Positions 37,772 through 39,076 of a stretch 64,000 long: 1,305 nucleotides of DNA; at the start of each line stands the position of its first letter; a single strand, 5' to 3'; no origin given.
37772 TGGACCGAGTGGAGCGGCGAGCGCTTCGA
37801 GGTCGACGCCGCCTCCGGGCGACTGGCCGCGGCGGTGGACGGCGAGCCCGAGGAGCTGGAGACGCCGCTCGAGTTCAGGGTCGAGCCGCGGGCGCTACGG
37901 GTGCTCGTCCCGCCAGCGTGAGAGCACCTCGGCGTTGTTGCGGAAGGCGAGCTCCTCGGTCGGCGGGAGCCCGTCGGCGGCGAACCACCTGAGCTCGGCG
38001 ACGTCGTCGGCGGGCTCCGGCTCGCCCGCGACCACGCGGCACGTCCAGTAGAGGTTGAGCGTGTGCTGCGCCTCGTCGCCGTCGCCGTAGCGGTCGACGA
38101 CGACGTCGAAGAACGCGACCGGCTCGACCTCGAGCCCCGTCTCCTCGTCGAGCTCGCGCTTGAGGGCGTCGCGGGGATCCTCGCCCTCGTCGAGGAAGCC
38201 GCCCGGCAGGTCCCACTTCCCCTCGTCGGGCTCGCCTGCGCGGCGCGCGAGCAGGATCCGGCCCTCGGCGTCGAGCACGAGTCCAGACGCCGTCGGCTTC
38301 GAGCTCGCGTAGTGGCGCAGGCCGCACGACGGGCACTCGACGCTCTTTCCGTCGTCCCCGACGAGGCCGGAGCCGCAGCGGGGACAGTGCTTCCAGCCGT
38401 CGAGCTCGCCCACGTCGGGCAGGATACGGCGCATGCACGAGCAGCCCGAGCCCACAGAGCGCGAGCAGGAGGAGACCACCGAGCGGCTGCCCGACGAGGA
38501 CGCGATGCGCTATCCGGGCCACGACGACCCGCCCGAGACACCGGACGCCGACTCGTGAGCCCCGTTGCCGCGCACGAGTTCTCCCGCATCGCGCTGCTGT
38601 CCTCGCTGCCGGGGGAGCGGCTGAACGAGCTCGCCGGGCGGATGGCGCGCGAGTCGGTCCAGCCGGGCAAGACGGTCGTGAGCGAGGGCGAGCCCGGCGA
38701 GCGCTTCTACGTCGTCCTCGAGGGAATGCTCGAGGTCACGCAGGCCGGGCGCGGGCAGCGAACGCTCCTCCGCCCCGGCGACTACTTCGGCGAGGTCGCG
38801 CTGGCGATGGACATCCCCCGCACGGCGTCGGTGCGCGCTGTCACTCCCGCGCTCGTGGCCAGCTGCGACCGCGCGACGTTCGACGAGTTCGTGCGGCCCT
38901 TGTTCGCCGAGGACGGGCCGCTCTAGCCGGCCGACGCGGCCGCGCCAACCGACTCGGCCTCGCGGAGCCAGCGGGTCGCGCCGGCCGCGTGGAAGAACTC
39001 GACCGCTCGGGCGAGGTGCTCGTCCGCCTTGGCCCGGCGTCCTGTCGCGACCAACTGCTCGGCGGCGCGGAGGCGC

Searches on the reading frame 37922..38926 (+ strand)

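Call 49: search_protein_families(library=pfam, proteins=[window:37922-38926:+], max_evalue=0.001)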
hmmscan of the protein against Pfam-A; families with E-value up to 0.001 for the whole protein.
window:37922-38926:+ (334 aa): 2 families
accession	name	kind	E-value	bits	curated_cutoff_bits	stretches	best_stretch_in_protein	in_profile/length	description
PF00027.35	cNMP_binding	-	6.6e-19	68.1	27.5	1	244-324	2-86/89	Cyclic nucleotide-binding domain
PF07883.17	Cupin_2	-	9.5e-05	22.5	27.2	1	244-289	3-46/70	Cupin domain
